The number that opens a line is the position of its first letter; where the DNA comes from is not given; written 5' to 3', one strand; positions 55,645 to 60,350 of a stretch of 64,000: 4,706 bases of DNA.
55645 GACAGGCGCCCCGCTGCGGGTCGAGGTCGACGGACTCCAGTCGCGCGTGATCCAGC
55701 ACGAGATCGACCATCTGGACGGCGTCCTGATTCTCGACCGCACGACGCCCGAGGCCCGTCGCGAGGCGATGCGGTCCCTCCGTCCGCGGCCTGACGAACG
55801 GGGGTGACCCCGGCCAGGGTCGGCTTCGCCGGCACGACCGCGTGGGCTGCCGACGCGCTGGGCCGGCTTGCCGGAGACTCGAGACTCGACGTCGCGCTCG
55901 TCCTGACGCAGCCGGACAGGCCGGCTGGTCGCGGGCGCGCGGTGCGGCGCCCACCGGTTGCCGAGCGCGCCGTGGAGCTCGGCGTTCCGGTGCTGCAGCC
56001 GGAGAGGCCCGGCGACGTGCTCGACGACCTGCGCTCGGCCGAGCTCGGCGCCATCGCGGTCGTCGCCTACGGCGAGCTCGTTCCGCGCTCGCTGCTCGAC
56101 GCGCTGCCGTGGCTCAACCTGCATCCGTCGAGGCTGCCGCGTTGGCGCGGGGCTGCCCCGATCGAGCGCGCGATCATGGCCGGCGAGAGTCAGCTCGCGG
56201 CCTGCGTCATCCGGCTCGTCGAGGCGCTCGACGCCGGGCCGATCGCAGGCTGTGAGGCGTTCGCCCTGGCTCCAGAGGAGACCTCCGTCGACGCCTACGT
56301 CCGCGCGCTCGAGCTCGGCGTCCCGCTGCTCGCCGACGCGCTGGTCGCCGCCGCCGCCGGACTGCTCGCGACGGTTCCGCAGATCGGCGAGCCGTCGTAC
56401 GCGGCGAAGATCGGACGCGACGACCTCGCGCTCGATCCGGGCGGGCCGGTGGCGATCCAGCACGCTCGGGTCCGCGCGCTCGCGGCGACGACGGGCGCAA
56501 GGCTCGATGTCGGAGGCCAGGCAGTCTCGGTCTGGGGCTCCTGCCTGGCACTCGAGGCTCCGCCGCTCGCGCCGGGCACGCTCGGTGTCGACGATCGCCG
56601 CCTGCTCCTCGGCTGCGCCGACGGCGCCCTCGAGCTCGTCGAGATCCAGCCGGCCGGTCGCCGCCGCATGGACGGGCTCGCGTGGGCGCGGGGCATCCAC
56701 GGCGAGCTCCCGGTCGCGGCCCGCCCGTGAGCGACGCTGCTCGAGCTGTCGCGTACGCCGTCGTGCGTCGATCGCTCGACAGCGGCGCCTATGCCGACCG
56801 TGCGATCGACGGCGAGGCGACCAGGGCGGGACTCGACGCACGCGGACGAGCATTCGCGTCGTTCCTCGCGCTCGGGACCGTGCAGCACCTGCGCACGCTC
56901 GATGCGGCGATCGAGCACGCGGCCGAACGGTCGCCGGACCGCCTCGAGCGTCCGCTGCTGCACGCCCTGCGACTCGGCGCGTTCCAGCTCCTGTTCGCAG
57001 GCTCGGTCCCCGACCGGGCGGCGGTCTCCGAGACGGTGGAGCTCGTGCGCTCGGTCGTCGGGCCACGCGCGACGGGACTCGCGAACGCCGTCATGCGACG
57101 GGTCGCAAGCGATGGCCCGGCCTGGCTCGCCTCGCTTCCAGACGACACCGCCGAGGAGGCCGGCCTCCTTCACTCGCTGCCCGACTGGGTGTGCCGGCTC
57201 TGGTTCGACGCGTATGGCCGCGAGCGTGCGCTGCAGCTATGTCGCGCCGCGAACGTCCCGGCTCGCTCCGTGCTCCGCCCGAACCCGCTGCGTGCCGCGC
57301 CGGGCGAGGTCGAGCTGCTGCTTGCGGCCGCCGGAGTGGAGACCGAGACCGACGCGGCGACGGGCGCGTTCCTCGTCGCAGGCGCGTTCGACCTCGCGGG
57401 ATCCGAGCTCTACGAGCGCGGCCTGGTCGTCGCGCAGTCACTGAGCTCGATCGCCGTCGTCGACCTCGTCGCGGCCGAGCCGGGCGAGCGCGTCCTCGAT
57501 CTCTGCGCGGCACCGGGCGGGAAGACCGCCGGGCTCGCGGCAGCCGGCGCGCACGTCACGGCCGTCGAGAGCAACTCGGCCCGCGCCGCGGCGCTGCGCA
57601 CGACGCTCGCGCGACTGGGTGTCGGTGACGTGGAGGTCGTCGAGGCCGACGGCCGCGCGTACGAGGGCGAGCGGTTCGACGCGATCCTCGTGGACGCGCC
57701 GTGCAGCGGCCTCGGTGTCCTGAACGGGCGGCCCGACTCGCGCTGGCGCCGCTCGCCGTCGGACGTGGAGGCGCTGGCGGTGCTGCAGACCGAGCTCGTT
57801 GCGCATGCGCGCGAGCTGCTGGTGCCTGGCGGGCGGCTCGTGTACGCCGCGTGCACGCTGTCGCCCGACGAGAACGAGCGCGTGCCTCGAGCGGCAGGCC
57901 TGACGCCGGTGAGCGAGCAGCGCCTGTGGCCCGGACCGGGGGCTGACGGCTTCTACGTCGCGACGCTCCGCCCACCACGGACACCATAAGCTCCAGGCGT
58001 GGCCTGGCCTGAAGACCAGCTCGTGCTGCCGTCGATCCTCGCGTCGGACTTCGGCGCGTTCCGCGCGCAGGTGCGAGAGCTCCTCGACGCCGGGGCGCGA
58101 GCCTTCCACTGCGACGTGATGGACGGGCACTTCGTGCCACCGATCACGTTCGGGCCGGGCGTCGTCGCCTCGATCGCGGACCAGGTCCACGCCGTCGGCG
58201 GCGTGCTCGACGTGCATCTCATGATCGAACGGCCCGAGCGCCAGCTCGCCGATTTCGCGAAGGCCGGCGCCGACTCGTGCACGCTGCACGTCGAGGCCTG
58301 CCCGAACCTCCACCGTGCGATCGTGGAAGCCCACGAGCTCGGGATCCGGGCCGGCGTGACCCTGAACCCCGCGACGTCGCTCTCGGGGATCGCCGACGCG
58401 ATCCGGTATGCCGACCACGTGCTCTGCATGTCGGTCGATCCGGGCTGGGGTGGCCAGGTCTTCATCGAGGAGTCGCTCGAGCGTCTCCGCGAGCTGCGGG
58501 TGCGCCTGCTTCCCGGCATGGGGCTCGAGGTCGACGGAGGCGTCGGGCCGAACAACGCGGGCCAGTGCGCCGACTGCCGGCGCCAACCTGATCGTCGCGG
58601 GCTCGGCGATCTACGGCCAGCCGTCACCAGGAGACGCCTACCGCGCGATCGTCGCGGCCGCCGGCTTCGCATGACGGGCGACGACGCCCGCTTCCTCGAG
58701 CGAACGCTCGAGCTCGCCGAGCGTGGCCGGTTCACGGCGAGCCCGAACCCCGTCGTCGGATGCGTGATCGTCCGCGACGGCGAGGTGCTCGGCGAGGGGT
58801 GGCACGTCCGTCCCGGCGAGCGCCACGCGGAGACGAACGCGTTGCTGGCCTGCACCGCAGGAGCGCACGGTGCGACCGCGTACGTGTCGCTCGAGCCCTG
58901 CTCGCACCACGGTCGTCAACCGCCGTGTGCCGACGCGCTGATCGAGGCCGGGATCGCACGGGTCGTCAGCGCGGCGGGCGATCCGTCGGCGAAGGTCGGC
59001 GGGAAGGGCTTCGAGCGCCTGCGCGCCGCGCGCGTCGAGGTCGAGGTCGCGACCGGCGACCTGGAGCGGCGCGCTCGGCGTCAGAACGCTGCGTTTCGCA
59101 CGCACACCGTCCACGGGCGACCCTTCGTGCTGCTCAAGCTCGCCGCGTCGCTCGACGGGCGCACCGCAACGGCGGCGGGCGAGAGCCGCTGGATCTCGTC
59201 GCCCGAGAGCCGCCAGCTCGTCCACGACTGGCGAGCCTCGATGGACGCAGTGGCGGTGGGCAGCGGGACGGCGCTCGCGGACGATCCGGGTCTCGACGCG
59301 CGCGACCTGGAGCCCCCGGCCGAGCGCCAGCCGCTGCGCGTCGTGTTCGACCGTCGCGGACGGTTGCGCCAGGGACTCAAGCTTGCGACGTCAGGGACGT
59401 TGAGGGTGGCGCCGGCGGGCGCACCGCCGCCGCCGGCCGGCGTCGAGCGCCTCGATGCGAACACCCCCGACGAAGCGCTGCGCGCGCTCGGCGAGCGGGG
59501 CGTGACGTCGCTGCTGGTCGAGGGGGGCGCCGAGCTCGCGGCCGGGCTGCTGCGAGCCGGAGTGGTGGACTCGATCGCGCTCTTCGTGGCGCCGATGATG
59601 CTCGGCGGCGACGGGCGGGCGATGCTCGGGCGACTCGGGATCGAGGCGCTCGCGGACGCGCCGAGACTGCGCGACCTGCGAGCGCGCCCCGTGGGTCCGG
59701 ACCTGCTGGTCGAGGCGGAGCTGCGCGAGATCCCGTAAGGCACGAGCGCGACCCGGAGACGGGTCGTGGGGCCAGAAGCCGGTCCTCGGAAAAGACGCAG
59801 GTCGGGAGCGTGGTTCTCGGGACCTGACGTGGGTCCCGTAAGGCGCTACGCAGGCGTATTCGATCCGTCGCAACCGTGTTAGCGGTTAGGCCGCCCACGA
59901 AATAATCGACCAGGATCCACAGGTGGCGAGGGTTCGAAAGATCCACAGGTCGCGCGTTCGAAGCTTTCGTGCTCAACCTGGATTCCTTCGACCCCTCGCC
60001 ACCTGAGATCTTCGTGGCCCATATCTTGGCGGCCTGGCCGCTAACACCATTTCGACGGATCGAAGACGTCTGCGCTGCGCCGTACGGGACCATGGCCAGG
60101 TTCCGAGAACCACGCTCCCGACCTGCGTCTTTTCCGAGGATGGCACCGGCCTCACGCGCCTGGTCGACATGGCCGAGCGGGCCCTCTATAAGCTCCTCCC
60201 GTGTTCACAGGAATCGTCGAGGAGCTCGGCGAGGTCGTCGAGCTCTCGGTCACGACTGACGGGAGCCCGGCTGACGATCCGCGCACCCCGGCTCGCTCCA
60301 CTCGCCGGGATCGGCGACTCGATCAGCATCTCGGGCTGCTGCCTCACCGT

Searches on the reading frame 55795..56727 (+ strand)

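Call 70: search_protein_families(library=pfam, proteins=[window:55795-56727:+], max_evalue=0.001)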
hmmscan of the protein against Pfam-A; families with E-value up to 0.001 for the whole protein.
window:55795-56727:+ (311 aa): 2 families
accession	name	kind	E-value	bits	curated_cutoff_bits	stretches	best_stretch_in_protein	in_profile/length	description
PF00551.24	Formyl_trans_N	-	1.2e-22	81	26.1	1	13-182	9-180/181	Formyl transferase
PF02911.23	Formyl_trans_C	-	8.9e-12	45.5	21.1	1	223-300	19-98/100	Formyl transferase, C-terminal domain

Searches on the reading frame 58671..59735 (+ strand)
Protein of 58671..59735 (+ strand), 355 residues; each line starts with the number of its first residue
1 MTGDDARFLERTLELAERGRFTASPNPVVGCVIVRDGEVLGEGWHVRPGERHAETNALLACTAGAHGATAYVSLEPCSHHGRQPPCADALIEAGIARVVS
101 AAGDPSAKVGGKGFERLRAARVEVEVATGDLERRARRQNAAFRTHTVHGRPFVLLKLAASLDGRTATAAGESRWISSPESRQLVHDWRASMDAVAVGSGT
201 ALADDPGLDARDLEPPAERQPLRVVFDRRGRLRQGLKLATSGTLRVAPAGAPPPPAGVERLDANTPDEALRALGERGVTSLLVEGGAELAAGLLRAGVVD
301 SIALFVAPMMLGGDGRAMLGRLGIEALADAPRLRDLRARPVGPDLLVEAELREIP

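Call 21: find_related_loci(query=window:58671-59735:+, collection=genome_contigs, flank=10000)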
Query seq(355 aa) (355 aa) in genome_contigs; peptide patterns used: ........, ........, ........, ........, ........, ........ (x = any residue, [..] = any of these).
181 stretches matched a pattern; 6 encode a relative of the query (tblastn E <= 1e-3); 6 distinct loci.
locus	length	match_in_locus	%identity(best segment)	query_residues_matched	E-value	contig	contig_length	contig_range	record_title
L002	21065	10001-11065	69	5-355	2e-139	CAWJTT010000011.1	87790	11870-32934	MAG: uncultured Actinomycetes bacterium isolate MFD09126.bin.2.24 genome assembly, contig: contig_18865, whole genome sh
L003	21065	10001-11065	72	5-355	3e-133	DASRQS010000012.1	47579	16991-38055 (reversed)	MAG TPA_asm: Gaiellales bacterium isolate SMAG_U4271 k141_549960, whole genome shotgun sequence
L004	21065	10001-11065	72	5-355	4e-132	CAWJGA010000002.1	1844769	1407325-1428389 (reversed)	MAG: uncultured Actinomycetes bacterium isolate MFD01213.bin.3.342 genome assembly, contig: contig_1410, whole genome sh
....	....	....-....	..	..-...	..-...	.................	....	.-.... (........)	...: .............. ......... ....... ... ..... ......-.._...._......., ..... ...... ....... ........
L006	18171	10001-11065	43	13-351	8e-64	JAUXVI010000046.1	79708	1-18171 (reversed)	MAG: Hylemonella sp. isolate C15_concoct.bin.55 C15_k141_44242, whole genome shotgun sequence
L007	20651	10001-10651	26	151-342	7e-8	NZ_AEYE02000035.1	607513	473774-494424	Rhizobium grahamii CCGE 502 map unlocalized plasmid pRg502b contig0035, whole genome shotgun sequence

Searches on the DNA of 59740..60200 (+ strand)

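Call 71: search_dna_similar(query=window:59740-60200:+, collection=plasmids, mode=distant, max_evalue=0.001, max_rows=10)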
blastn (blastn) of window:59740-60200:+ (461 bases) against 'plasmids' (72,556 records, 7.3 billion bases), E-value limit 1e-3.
No match.

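Call 72: search_dna_similar(query=window:59740-60200:+, collection=phages, mode=distant, max_evalue=0.001, max_rows=10)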
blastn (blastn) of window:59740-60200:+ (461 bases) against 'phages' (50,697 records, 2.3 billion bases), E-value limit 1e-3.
No match.
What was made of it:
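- Closest known: Bacterial MITEs such as Correia/NEMIS. Different: No sequence similarity to any record in plasmids or phages (calls 71, 72).
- No similar IS end was found in plasmids or phages (calls 71, 72).
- Tried and rejected: blastn (distant mode) of copy C against plasmids and phages (calls 71, 72).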

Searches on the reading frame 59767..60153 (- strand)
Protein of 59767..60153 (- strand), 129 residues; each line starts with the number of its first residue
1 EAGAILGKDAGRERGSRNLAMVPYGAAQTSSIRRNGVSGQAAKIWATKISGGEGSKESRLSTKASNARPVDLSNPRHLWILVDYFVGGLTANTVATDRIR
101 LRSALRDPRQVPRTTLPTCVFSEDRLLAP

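Call 41: search_protein_representatives(protein=window:59767-60153:-)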
Query: 129 residues. Proteins with E-value up to 0.001 (for the whole library): 7; up to 1e-10: 1; up to 1e-30: 0. The best 7 are listed.
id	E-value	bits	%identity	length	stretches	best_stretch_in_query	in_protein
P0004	4.8e-12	62.7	67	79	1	67-124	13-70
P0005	6.8e-10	55.8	40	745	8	89-120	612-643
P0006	6.9e-10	55.8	67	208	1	76-125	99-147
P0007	4.0e-09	53.3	35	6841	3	89-126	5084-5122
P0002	4.3e-06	43.5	76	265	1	87-124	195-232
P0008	1.7e-05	41.6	51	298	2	8-73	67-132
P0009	3.4e-04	37.4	68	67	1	86-126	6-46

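Call 43: find_encoding_contigs(protein=P0008, flank=10000)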
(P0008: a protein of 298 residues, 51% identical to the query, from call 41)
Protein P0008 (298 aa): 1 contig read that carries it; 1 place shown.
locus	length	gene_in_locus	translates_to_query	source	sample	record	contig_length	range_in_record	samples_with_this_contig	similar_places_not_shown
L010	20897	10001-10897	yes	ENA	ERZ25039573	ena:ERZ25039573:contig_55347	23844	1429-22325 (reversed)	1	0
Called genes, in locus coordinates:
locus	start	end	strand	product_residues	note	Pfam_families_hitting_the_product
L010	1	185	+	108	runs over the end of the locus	-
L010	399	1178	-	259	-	-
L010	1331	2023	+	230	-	-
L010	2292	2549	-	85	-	-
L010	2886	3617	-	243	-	PF01546:Peptidase_M20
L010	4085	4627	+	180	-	PF16193:AAA_assoc_2, PF12002:MgsA_C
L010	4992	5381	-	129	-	PF00491:Arginase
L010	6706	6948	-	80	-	PF03466:LysR_substrate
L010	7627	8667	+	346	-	PF03601:Cons_hypoth698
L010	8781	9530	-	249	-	PF04402:SIMPL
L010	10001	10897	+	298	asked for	-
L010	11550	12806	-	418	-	PF00590:TP_methylase, PF02602:HEM4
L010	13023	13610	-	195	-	PF01379:Porphobil_deam, PF03900:Porphobil_deamC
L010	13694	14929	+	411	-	-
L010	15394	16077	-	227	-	PF01578:Cytochrom_C_asm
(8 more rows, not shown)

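Call 44: find_encoding_contigs(protein=P0006, flank=10000)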
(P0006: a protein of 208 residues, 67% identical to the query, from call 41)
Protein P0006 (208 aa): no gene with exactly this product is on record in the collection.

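Call 45: find_encoding_contigs(protein=P0004, flank=10000)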
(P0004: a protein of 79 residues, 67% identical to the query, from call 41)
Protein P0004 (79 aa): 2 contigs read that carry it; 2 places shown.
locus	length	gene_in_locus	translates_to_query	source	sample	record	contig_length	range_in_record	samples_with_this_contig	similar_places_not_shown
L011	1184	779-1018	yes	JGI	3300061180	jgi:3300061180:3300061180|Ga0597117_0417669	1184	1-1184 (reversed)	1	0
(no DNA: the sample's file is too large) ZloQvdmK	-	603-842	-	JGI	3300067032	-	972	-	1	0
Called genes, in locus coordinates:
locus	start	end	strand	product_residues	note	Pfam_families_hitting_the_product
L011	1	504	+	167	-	?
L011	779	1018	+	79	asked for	-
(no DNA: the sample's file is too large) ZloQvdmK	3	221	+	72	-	?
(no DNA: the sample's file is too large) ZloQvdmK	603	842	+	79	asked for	-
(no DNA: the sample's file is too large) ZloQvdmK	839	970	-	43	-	?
